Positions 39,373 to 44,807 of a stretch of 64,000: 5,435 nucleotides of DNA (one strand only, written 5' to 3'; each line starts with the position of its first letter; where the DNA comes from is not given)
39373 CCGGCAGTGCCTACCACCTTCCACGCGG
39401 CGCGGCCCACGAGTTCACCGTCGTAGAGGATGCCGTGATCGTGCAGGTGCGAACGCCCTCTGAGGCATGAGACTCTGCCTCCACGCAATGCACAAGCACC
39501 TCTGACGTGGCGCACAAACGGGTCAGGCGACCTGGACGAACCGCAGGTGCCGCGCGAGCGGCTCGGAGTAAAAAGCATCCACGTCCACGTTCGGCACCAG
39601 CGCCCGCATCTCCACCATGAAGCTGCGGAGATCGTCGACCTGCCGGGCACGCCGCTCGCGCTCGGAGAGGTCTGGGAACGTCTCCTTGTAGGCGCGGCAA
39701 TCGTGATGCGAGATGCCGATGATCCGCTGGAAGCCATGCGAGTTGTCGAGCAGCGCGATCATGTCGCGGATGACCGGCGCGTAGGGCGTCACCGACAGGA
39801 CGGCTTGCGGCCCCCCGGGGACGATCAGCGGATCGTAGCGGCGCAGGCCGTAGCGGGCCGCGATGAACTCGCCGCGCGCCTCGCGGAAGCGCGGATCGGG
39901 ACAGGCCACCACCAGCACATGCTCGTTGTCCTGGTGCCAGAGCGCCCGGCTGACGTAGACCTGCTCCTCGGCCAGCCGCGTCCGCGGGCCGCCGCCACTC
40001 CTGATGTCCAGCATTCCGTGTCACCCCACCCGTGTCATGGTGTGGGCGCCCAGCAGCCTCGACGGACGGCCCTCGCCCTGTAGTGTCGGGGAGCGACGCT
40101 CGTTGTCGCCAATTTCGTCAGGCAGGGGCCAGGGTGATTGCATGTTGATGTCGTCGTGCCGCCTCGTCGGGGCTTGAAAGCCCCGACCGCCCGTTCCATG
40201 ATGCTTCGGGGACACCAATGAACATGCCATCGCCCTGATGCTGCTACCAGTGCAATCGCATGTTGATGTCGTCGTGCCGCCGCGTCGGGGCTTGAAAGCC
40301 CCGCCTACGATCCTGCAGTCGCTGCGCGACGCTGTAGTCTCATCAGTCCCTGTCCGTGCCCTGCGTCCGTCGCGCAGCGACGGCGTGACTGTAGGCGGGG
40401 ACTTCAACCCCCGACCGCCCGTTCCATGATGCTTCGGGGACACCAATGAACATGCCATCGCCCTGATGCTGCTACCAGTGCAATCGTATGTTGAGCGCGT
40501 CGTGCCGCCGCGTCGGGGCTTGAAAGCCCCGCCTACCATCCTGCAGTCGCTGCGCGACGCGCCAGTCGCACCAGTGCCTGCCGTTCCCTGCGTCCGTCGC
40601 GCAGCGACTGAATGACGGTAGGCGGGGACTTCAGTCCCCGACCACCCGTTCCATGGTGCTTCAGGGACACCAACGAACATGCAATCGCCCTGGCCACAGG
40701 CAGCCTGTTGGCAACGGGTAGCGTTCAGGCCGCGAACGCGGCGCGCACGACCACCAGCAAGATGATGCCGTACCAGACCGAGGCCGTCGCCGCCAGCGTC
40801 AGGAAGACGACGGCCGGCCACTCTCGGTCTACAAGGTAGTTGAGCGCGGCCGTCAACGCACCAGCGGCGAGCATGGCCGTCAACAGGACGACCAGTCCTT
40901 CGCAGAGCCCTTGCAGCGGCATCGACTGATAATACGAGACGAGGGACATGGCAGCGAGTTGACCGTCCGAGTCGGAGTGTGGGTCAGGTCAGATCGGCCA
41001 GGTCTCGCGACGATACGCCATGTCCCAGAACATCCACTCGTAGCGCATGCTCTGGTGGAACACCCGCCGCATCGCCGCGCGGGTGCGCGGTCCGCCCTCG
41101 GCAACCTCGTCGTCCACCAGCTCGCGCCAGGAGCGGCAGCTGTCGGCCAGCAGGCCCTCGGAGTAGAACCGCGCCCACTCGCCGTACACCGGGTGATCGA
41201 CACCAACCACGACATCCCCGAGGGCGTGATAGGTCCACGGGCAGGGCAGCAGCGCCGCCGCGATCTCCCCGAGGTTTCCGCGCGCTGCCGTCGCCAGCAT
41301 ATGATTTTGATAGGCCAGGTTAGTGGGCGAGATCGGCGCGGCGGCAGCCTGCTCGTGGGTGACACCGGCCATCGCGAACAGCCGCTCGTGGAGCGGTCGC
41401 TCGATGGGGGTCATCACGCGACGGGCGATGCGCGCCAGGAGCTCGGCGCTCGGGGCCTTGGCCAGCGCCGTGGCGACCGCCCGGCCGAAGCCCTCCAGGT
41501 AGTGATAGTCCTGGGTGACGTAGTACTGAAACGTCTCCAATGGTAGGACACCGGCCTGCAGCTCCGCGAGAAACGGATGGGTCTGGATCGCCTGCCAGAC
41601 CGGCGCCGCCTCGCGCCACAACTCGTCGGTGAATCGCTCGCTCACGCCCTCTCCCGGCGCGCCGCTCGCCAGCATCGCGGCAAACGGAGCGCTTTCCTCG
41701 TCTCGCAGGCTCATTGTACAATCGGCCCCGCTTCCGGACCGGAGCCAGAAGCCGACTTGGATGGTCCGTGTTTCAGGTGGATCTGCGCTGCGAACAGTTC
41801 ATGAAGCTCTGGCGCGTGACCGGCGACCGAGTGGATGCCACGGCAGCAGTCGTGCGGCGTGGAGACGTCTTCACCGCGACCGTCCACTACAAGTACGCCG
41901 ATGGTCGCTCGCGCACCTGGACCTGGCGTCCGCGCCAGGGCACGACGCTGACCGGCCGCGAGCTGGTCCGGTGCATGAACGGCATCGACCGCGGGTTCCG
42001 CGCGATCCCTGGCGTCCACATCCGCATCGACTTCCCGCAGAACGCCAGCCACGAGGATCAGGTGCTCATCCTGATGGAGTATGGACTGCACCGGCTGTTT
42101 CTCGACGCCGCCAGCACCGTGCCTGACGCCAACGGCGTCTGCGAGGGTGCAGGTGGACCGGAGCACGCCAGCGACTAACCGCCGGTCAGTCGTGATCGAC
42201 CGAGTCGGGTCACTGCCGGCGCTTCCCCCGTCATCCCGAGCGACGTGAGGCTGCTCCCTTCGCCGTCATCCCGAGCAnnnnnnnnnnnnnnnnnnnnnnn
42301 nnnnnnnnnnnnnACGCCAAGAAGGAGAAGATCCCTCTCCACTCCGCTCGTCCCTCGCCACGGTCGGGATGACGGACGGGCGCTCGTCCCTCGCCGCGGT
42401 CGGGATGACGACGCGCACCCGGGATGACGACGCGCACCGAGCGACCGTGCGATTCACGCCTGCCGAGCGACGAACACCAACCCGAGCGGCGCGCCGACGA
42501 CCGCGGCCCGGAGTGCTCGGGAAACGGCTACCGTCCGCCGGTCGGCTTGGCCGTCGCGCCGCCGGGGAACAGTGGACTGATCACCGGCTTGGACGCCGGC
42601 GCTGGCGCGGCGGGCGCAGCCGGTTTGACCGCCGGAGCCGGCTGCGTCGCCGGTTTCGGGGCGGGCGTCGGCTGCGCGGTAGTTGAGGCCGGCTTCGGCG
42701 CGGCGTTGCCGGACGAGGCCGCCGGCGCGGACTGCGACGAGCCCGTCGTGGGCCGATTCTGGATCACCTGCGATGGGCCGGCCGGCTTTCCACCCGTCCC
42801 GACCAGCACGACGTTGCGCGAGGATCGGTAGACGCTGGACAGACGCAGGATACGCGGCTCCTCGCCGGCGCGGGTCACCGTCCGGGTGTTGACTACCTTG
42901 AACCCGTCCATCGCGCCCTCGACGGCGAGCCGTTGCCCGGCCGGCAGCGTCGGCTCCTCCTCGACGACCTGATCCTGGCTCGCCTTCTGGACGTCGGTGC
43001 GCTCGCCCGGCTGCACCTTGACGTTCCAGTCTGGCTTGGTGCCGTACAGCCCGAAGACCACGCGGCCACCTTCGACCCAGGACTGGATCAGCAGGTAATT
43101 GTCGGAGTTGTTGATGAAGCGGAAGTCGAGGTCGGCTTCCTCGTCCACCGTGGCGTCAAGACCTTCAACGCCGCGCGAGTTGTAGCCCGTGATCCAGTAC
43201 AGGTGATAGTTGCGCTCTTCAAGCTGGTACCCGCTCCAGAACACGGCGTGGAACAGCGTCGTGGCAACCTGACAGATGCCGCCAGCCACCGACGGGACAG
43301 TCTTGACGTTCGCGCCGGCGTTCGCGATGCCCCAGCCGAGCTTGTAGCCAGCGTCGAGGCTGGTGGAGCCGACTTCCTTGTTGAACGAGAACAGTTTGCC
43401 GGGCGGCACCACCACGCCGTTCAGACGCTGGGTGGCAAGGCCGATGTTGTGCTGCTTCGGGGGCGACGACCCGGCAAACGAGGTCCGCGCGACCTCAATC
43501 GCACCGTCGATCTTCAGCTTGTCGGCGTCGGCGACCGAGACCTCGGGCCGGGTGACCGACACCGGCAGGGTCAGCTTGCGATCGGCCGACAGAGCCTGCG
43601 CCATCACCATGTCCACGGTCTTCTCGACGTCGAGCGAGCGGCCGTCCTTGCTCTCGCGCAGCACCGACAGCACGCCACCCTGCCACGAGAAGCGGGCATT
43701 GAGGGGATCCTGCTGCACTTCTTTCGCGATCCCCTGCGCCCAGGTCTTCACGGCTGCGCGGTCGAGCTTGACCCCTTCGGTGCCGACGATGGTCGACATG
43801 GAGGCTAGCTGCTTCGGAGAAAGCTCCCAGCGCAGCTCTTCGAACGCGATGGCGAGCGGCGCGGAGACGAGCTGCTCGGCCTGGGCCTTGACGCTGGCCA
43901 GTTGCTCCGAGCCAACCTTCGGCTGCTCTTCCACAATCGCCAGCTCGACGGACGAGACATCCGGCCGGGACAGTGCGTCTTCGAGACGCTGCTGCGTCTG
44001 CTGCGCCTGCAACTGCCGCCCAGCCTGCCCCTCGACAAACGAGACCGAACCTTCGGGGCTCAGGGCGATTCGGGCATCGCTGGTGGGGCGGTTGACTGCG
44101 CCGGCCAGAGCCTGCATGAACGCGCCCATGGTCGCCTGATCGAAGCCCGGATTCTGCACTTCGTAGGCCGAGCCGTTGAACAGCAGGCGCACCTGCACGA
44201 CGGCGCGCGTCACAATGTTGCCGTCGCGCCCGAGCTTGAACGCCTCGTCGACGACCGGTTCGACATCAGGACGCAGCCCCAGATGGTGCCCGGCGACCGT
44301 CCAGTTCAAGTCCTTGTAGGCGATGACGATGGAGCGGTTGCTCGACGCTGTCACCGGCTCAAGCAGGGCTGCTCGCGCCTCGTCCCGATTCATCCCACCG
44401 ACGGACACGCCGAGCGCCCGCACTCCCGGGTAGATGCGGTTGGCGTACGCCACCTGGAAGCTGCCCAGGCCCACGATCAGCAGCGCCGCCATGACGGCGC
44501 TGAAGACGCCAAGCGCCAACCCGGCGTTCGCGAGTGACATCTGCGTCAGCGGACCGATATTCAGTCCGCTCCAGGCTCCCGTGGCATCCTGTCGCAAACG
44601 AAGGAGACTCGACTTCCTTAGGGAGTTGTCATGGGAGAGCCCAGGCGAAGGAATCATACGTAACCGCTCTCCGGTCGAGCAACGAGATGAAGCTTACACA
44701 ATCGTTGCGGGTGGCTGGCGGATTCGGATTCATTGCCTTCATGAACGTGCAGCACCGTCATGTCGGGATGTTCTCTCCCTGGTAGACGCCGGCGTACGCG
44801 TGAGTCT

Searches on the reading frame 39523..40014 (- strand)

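Call 39: search_protein_families(library=pfam, proteins=[window:39523-40014:-], max_evalue=0.0001)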
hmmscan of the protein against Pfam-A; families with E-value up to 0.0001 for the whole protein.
window:39523-40014:- (163 aa): 1 family
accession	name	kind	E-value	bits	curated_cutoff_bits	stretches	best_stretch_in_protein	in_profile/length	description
PF20393.3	Pro_CA_2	-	2.6e-07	31.3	30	1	30-147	3-112/125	Putative carbonic anhydrase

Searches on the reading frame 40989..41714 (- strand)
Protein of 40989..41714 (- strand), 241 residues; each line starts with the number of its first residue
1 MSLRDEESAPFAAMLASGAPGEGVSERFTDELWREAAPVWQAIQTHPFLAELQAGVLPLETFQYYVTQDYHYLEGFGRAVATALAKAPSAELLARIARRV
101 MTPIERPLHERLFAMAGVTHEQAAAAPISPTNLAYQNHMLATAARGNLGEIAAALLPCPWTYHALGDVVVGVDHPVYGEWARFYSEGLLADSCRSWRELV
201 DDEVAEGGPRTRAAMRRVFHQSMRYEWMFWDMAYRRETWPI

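Call 7: search_protein_families(library=pfam, proteins=[window:40989-41714:-], max_evalue=0.001)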
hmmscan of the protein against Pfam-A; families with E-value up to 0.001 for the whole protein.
window:40989-41714:- (241 aa): 1 family
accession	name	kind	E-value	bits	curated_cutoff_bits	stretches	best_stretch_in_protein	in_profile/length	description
PF03070.21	TENA_THI-4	-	1.7e-35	123.2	22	1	33-235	1-209/210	TENA/THI-4/PQQC family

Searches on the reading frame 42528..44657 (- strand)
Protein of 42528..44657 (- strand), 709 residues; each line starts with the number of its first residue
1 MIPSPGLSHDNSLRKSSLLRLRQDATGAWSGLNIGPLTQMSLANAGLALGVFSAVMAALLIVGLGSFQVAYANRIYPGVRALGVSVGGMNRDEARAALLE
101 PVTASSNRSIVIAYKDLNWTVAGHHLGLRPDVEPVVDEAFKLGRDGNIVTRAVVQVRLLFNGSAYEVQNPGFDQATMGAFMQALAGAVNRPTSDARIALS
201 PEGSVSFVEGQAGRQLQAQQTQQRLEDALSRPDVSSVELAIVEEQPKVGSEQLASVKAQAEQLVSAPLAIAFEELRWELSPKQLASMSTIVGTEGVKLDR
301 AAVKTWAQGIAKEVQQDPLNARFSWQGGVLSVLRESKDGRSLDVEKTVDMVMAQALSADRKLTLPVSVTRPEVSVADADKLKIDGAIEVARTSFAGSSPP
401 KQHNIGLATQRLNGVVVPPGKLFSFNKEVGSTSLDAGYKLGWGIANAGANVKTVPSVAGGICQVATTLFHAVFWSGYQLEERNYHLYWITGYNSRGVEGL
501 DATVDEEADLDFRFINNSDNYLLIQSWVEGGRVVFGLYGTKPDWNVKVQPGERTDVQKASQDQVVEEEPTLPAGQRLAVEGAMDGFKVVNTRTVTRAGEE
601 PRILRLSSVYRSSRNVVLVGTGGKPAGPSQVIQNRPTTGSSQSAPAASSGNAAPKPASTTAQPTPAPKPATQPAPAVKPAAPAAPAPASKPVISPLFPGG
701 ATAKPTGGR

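Call 7: search_protein_families(library=pfam, proteins=[window:42528-44657:-], max_evalue=0.001)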
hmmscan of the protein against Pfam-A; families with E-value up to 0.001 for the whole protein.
window:42528-44657:- (709 aa): 2 families
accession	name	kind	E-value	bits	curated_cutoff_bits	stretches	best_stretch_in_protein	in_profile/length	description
PF04294.18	VanW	-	2.2e-32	111.7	27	1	401-538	2-130/130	VanW like protein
PF12229.13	PG_binding_4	-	1.3e-21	77.4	22.1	2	119-231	1-110/117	Putative peptidoglycan binding domain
